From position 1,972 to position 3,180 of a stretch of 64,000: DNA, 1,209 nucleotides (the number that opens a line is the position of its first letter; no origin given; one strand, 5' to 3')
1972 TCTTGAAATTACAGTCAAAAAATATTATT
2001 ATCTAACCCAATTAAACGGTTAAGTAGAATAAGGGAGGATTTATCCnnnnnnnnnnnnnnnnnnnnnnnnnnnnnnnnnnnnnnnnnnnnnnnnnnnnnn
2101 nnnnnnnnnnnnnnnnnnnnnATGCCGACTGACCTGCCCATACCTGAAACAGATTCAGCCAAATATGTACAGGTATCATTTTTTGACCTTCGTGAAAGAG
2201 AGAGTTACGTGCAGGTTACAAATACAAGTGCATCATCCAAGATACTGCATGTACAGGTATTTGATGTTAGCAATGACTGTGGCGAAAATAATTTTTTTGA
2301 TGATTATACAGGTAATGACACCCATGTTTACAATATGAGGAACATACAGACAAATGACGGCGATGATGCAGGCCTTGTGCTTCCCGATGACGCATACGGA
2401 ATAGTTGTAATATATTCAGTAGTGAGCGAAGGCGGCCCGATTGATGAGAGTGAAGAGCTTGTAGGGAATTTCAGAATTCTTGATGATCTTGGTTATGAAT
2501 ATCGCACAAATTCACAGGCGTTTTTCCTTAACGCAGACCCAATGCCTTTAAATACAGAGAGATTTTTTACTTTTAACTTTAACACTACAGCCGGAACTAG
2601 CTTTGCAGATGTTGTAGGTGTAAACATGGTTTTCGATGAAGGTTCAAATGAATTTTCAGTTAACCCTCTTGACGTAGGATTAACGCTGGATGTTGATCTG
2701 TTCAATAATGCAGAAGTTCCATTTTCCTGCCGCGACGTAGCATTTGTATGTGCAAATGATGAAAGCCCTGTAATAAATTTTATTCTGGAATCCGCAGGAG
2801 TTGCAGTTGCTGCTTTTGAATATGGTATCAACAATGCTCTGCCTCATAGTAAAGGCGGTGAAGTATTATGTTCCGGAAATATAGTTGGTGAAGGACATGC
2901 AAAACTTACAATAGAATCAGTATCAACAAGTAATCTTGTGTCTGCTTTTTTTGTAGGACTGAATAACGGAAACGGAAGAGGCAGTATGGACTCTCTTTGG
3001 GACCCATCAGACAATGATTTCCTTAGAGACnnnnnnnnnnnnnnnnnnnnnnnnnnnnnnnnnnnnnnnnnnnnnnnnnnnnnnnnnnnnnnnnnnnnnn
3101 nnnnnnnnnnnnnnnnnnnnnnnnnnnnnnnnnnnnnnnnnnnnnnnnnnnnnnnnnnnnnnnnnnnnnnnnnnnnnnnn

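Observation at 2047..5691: Tandem pair of large, lineage-specific secreted acidic proteins with an unrecognised N-terminal module fused to Calx-beta-like repeats, placed directly behind tRNA-Leu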

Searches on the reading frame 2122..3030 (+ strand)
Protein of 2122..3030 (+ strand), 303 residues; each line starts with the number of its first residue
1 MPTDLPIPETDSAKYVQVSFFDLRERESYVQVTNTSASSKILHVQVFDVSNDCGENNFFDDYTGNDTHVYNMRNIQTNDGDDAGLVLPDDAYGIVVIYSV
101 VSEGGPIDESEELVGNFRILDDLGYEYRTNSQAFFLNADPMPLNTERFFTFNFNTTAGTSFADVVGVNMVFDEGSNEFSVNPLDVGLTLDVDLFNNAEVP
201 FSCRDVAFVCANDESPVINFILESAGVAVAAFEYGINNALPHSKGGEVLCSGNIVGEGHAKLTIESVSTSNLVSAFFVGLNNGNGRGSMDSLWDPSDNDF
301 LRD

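Call 9: find_homologous_proteins(query=window:2122-3024:+, max_evalue=0.01)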
Query seq(301 aa) (301 aa): 1111 proteins with E <= 0.01 among 2226 candidates; the best 120 are listed.
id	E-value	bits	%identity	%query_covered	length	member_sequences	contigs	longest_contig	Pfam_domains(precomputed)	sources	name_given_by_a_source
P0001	2.0e-114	400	88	68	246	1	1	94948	-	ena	-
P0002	1.0e-102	362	82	66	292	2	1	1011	-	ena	-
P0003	5.5e-94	333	53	97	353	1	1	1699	PF13948.12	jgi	-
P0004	9.6e-91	323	52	98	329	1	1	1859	-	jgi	-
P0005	4.8e-90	320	51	97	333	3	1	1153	-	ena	-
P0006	1.6e-89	319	51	94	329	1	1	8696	-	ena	-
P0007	5.1e-89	317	52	97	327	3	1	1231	-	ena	-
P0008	7.2e-89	316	51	94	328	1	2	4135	-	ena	-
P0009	1.9e-87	312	52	96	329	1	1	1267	-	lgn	-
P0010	3.4e-87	311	51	97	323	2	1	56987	-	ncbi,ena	-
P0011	6.4e-87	310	54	96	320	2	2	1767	-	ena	-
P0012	1.1e-86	309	53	93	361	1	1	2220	-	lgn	-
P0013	8.2e-86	306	52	96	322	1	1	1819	-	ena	-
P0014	8.8e-86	306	51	97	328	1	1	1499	-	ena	-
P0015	2.3e-85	305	53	98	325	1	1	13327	-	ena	-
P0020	7.8e-84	300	51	95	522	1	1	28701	PF10282.16,PF25174.2,PF21783.3,PF23414.2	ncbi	-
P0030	3.4e-83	298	51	95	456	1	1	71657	-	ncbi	-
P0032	4.3e-83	297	50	96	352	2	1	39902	-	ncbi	-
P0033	4.5e-83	297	49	96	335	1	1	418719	-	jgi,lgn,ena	-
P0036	1.2e-82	296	51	96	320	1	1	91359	-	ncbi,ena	-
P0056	1.9e-81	292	50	98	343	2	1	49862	-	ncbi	-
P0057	2.4e-81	292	50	95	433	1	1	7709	-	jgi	-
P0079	1.5e-80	289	46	99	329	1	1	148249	-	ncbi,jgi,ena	-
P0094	7.3e-80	287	51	96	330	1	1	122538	-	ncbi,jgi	-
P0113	3.3e-79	285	49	97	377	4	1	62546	-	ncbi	-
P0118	4.2e-79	284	53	95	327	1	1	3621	-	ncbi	-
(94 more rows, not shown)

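Call 14: find_related_loci(query=A2, collection=genome_contigs, flank=10000)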
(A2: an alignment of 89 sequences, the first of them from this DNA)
Query A2 (303 aa) in genome_contigs; peptide patterns used: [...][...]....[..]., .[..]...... (x = any residue, [..] = any of these).
125 stretches matched a pattern; 1 encode a relative of the query (tblastn E <= 1e-3); 1 distinct loci.
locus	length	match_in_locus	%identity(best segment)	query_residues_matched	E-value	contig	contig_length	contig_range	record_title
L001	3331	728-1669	47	3-293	9e-81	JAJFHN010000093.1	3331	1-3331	MAG: Hyphomicrobiales bacterium isolate OFTM156 OFTM156_92, whole genome shotgun sequence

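Call 16: find_encoding_contigs(protein=P0033, flank=10000, max_places=4)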
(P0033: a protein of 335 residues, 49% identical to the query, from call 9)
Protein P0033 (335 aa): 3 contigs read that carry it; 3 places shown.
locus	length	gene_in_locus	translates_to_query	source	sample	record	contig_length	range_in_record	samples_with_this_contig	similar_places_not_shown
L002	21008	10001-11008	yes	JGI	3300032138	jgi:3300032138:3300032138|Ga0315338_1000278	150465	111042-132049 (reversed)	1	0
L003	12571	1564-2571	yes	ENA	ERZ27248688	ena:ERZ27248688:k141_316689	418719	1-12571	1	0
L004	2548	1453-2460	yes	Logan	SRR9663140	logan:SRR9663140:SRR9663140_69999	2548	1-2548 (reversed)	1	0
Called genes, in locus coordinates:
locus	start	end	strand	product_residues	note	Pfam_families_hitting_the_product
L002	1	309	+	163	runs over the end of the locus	-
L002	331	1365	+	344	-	PF00589:Phage_integrase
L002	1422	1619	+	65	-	-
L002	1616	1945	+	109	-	-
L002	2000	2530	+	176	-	-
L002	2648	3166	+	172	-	-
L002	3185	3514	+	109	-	PF20212:DUF6572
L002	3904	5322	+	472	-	-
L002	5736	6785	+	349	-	-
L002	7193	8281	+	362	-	-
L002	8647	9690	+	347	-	-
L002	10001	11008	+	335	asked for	-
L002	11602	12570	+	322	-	-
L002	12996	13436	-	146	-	-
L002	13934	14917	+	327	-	-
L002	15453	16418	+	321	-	-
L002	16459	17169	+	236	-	-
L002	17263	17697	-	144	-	PF07366:SnoaL, PF12680:SnoaL_2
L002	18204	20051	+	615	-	PF00672:HAMP, PF00989:PAS, PF08447:PAS_3, PF08448:PAS_4, PF13426:PAS_9, PF24820:Diguanyl_cycl_sensor (weak), PF00512:HisKA, PF02518:HATPase_c, +1 more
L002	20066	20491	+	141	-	PF00072:Response_reg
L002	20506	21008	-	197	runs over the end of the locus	PF04367:DUF502 (weak)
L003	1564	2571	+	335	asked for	-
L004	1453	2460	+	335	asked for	-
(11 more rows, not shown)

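Call 23: predict_structure(alignment_id=A2)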
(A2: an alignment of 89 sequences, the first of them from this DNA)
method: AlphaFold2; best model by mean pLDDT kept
length: 303 residues; sequences in the alignment: 89
mean_pLDDT: 86.7   pTM: 0.87
mean pLDDT of the five models: 86.7, 85.4, 85.2, 85.2, 84.7
residues with pLDDT >= 90: 187; 70-90: 77; 50-70: 25; < 50: 14
segments of 3 or more residues with pLDDT < 50: 1-5, 139-143, 300-303
pLDDT, mean of each block of 10 residues (from residue 1): 49 88 96 96 97 95 97 96 95 97 94 93 88 71 68 79 90 92 86 94 93 90 90 91 89 90 88 88 71 64 37
secondary structure, 60 per line:
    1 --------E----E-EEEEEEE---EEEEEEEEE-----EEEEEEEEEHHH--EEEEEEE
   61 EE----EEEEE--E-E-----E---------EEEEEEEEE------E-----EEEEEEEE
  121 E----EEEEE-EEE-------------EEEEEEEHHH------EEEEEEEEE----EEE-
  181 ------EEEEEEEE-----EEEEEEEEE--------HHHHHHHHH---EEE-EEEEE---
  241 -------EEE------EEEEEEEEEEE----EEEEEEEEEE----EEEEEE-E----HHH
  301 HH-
elements in order: E16-22 E26-34 E40-48 E54-62 E67-71 E92-100 E113-121 E126-130 E132-134 E148-154 E164-172 E177-179 E187-194 E200-208 H217-225 E229-231 E233-237 E248-250 E257-267 E272-281 E286-291 H298-302
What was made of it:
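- The module model is confident, with pLDDT 86.7 and pTM 0.87 (call 23).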

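Call 26: list_cluster_members(proteins=[P0010, P0020, P0030, P0032, P0036, P0056, P0079, P0094, P0113, P0118])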
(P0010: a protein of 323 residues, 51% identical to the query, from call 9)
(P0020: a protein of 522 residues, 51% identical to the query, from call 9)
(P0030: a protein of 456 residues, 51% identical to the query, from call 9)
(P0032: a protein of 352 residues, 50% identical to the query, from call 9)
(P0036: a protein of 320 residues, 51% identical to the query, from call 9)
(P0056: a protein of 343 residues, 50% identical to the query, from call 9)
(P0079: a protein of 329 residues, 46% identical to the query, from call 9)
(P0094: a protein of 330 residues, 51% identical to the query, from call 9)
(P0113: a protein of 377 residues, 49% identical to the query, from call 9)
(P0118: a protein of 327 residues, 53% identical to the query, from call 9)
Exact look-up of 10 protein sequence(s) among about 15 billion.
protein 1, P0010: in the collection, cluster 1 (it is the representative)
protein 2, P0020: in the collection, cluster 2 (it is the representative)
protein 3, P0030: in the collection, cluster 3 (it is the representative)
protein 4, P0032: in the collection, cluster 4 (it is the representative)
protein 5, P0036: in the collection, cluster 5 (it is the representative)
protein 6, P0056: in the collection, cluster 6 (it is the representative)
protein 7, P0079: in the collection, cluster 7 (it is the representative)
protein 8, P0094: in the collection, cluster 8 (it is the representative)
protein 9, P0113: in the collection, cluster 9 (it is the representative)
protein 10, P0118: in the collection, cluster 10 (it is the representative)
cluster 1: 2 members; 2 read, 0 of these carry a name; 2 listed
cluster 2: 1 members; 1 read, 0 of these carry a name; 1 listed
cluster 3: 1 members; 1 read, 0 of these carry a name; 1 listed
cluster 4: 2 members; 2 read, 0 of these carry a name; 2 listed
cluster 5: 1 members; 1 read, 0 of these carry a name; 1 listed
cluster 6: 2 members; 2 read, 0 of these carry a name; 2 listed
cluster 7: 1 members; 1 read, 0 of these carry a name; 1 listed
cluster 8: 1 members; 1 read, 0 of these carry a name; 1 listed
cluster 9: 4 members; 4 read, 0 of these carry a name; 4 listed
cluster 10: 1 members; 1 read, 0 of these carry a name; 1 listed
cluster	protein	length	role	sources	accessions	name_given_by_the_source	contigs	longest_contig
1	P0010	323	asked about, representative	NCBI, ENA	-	-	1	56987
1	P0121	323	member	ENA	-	-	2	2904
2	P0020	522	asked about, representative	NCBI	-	-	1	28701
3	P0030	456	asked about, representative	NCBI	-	-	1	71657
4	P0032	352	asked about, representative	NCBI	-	-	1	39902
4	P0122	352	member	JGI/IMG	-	-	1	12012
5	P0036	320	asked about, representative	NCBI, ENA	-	-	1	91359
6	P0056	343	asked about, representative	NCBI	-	-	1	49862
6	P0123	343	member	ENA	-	-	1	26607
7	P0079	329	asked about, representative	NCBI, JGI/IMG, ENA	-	-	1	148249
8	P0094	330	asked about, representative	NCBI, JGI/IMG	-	-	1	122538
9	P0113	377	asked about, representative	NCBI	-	-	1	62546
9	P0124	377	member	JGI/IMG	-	-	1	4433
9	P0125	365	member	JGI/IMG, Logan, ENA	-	-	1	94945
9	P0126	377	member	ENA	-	-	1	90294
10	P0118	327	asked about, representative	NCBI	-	-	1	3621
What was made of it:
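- Tried and rejected: The source clusters carry no names (call 26).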

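Call 27: find_encoding_contigs(protein=P0079, flank=10000, max_places=4)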
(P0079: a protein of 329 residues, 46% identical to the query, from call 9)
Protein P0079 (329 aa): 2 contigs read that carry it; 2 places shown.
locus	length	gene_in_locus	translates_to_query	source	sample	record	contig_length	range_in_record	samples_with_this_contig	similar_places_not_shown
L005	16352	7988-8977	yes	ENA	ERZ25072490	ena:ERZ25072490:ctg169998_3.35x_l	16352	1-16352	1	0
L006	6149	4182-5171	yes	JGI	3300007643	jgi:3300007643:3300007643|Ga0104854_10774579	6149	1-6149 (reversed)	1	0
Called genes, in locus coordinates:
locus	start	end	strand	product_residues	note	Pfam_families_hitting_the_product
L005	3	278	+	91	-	?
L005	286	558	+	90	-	-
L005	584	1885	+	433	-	PF00324:AA_permease, PF13520:AA_permease_2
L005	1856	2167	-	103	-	-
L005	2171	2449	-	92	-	PF01329:Pterin_4a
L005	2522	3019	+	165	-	PF01288:HPPK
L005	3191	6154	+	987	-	PF00314:Thaumatin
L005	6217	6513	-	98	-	-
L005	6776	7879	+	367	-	PF00188:CAP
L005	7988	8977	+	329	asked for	-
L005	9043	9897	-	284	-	PF00763:THF_DHG_CYH, PF02882:THF_DHG_CYH_C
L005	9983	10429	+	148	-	PF04191:PEMT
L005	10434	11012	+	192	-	-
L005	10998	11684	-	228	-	PF00535:Glycos_transf_2, PF10111:Glyco_tranf_2_2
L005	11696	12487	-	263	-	PF08543:Phos_pyr_kin, PF00294:PfkB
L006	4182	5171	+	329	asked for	-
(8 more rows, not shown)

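Call 35: search_solved_structures(query=A2, max_evalue=10, show_alignments=3)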
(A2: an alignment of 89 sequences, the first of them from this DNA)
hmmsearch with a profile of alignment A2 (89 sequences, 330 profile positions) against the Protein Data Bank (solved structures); distinct sequences matched with E-value up to 10: 2.
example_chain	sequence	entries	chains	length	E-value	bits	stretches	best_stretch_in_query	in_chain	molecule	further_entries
4mlg_A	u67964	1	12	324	1.2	11.1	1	80-114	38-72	Beta-xylosidase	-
3uov_A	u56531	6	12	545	1.9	10.4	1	81-130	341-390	OTEMO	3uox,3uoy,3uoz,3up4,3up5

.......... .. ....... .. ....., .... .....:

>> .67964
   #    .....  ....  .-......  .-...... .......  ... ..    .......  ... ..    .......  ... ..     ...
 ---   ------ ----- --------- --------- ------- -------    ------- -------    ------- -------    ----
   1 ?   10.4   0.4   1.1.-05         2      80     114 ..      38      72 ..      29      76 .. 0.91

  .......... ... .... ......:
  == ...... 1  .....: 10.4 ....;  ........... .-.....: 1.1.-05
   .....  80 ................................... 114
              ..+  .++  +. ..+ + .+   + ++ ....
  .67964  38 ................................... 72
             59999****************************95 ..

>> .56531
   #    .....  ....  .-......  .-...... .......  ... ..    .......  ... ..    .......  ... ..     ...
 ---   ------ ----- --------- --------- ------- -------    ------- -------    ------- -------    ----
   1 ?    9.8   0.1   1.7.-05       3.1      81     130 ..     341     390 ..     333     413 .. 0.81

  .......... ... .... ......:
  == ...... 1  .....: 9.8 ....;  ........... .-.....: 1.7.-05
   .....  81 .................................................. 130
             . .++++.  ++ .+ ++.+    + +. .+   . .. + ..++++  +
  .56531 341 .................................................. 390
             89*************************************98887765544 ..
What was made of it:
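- On ASRAH / ASRT (PF07100): A profile search against PDB sequences does not recover 1nc7 or 2ii7 (call 35).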

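Call 37: fold_search(model_id=the predicted structure, library=pdb)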
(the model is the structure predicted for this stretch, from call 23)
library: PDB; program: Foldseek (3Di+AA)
matches with E <= 10: 1938; with E <= 0.001: 0
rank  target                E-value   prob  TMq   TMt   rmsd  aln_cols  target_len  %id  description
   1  8dy5_A                1.2e-03  0.20  0.13  0.15  17.3       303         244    6  Crystal Structure of spFv CAT2200 LH in complex with IL-17A (released 2023-05-03)
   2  8dy1_D                1.4e-03  0.47  0.17  0.21  17.1       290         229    7  Crystal Structure of scFv CAT2200 LH in complex with IL-17A (released 2023-05-03)
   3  8ezm_H                1.9e-03  0.21  0.14  0.17  19.0       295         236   10  Pfs25 in complex with transmission-reducing antibody AS01-63 (released 2023-08-16)
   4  8dy1_C                2.3e-03  0.21  0.13  0.17  17.0       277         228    6  Crystal Structure of scFv CAT2200 LH in complex with IL-17A (released 2023-05-03)
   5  1nc7_A                2.8e-03  1.00  0.28  0.64   3.6       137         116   12  Crystal Structure of Thermotoga maritima 1070 (released 2003-07-01)
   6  9lsh_D                4.2e-03  0.14  0.14  0.17  23.1       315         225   11  Cryo-EM structure of the wild-type diabody complex (CitS-diabody #1-TLR3) (released 2025-03-12)
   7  8ytn                  5.5e-03  0.14  0.13  0.16  17.7       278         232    8  Single-chain Fv antibody of E11 (released 2024-07-03)
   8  8ezl_H                5.5e-03  0.09  0.12  0.13  18.4       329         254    8  Pfs25 in complex with transmission-reducing antibody AS01-50 (released 2023-08-16)
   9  7kbp_A                6.9e-03  0.11  0.12  0.15  22.3       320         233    8  Herceptin Diabody with R83T, E85C Mutations (released 2021-03-10)
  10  9kuw_A                7.3e-03  0.09  0.13  0.08  21.9       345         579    9  Cryo-EM structure of dimeric APJR and two Beta-arrestins complex with small molecules (released 2025-09-17)
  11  7cu5_A                8.2e-03  0.12  0.13  0.16  21.9       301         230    9  N-Glycosylation of PD-1 and glycosylation dependent binding of PD-1 specific monoclonal antibody camrelizumab (released 2020-10-14)
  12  5dhx_B                9.1e-03  0.12  0.13  0.15  18.7       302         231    8  HIV-1 Rev NTD dimers with variable crossing angles (released 2016-06-22)
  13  1nc7_D                9.6e-03  1.00  0.24  0.57   3.3       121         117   12  Crystal Structure of Thermotoga maritima 1070 (released 2003-07-01)
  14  4duw_A                1.0e-02  0.12  0.14  0.06  18.2       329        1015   10  E. coli (lacZ) beta-galactosidase (G974A) in complex with allolactose (released 2013-03-20)
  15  7vla_S                1.0e-02  0.10  0.13  0.15  18.1       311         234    8  Cryo-EM structure of the CCL15(27-92) bound CCR1-Gi complex (released 2022-03-23)
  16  1nc7_B                1.1e-02  1.00  0.28  0.67   3.2       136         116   11  Crystal Structure of Thermotoga maritima 1070 (released 2003-07-01)
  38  2ii7_E                4.6e-02  0.99  0.23  0.60   4.4       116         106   11  Anabaena sensory rhodopsin transducer (released 2007-03-20)
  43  2ii7_F                4.8e-02  0.99  0.24  0.71   3.9       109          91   12  Anabaena sensory rhodopsin transducer (released 2007-03-20)
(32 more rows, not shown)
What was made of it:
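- On ASRAH / ASRT (PF07100): Foldseek probability is 1.0 and 0.99 (call 37).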

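Call 41: search_protein_families(library=pfam, alignment_id=A2, max_evalue=10)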
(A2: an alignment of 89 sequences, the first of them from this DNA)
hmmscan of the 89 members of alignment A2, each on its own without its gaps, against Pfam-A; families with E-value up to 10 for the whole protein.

A. member 1, seq(303 aa): 0 families

B. families by the number of members that match (of 89 scanned): 20 families
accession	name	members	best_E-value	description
PF18705.7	DUF5643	7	0.0073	Family of unknown function (DUF5643)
PF01336.31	tRNA_anti-codon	3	0.044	OB-fold nucleic acid binding domain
PF05603.17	Hikeshi-like_N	1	0.0058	Hikeshi-like, N-terminal domain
PF21254.3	AGA-YXIM_GBD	1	0.008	Beta-agarase/YXIM esterase-like, galactose-binding domain-like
PF13800.11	Sigma_reg_N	1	0.042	Sigma factor regulator N-terminal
PF24690.1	NTCP5_P3_N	1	0.064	NTCP5/P3 N-terminal domain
PF14008.11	Metallophos_C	1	0.092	Iron/zinc purple acid phosphatase-like protein C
PF14395.11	COOH-NH2_lig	1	0.11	Phage phiEco32-like COOH.NH2 ligase-type 2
PF15591.11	Imm31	1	0.11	Immunity protein 31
PF22134.1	DM_Arn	1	0.14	DNA Mimic Protein Arn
PF19596.4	DUF6101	1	0.14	Family of unknown function (DUF6101)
PF22565.1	mSLOG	1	0.15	Minimal SLOG domain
PF05627.16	AvrRpt-cleavage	1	0.15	Cleavage site for pathogenic type III effector avirulence factor Avr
PF05436.16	MF_alpha_N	1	0.16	Mating factor alpha precursor N-terminus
PF22644.2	BsNagA_N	1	0.18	BsNagA composite domain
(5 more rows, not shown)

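Call 42: search_protein_representatives(alignment_id=A2)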
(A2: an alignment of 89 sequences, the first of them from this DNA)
Query: 89 sequences, 330 profile positions. Proteins with E-value up to 0.001 (for the whole library): 388; up to 1e-10: 261; up to 1e-30: 153. The best 150 are listed.
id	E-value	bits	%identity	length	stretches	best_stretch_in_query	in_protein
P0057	1.4e-132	458.0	-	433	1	33-323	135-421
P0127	1.3e-131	454.8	-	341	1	1-325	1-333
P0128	5.5e-129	446.1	-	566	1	8-323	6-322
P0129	3.7e-128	443.4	-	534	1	32-326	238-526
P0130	7.5e-128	442.4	-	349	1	1-325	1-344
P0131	4.1e-127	440.0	-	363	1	1-325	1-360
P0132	2.1e-126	437.6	-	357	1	5-323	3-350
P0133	5.3e-123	426.5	-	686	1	29-323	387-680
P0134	1.7e-119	414.9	-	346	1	3-323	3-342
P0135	2.6e-119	414.3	-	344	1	35-324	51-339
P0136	5.7e-117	406.6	-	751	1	10-323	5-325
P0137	5.8e-116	403.3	-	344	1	1-324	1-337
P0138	8.8e-114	396.1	-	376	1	16-322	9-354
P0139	1.3e-107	375.9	-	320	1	8-318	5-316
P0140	3.2e-105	368.0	-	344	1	85-326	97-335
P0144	1.4e-98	346.1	-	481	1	4-324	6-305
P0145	8.8e-98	343.6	-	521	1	9-326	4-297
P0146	1.5e-96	339.5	-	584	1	7-324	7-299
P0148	5.8e-95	334.3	-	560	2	9-238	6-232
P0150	3.9e-94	331.6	-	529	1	8-325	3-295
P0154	1.6e-86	306.5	-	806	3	5-321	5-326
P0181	3.3e-64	233.2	-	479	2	33-164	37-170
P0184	2.0e-63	230.6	-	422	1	13-325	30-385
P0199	2.0e-57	210.9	-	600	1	98-322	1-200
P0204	2.0e-55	204.3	-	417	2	11-237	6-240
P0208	1.1e-53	198.6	-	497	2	10-237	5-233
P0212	8.9e-53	195.6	-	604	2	10-237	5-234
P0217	4.0e-52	193.5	-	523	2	31-237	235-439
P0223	1.8e-50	188.0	-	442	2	31-236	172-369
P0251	2.8e-40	154.6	-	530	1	35-237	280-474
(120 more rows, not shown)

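Call 43: search_protein_families(library=pfam, proteins=[P0128, P0136, P0133, P0129, P0154, P0146, P0148, P0145, P0150, P0212], max_evalue=0.01)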
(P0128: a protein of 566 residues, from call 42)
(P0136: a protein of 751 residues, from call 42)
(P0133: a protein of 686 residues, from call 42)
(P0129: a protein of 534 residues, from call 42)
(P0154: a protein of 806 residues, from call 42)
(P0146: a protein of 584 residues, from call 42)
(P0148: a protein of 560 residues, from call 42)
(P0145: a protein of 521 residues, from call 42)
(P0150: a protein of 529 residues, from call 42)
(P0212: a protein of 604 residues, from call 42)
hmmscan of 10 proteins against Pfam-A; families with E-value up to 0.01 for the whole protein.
P0128 (566 aa): 1 family
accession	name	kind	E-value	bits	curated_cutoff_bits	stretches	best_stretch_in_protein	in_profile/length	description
PF03160.20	Calx-beta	-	1.2e-08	35.5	27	1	459-526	18-82/119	Calx-beta domain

P0136 (751 aa): 3 families
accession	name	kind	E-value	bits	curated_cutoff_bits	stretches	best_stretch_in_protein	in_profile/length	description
PF00561.26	Abhydrolase_1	-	1.8e-05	24.9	25.8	1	417-494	26-94/245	alpha/beta hydrolase fold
PF12697.13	Abhydrolase_6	-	1.9e-05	25.9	26.3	1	383-509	1-100/217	Alpha/beta hydrolase family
PF12146.15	Hydrolase_4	-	0.0013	18.5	27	1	429-497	36-103/239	Serine aminopeptidase, S33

P0133 (686 aa): 1 family
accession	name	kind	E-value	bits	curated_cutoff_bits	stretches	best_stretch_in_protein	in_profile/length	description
PF00526.23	Dicty_CTDC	-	0.004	17.4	27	1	277-295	2-20/24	Dictyostelium (slime mold) repeat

P0129 (534 aa): 0 families

P0154 (806 aa): 0 families

P0146 (584 aa): 2 families
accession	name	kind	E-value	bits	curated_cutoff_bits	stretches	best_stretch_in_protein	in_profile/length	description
PF07588.17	DUF1554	-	2.2e-07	31.2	27.5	1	431-558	4-133/136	Protein of unknown function (DUF1554)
PF06482.17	Endostatin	-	7.8e-05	22.8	29.4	0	526-583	111-166/170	Collagenase NC10 and Endostatin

P0148 (560 aa): 1 family
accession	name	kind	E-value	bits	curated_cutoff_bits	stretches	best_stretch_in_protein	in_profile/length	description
PF13948.11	DUF4215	-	1.2e-06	29.2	27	1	324-361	14-47/47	Domain of unknown function (DUF4215)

P0145 (521 aa): 0 families

P0150 (529 aa): 0 families

P0212 (604 aa): 0 families
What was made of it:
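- In one protein the module accompanies a separate alpha/beta hydrolase, as a binding module would (call 43).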
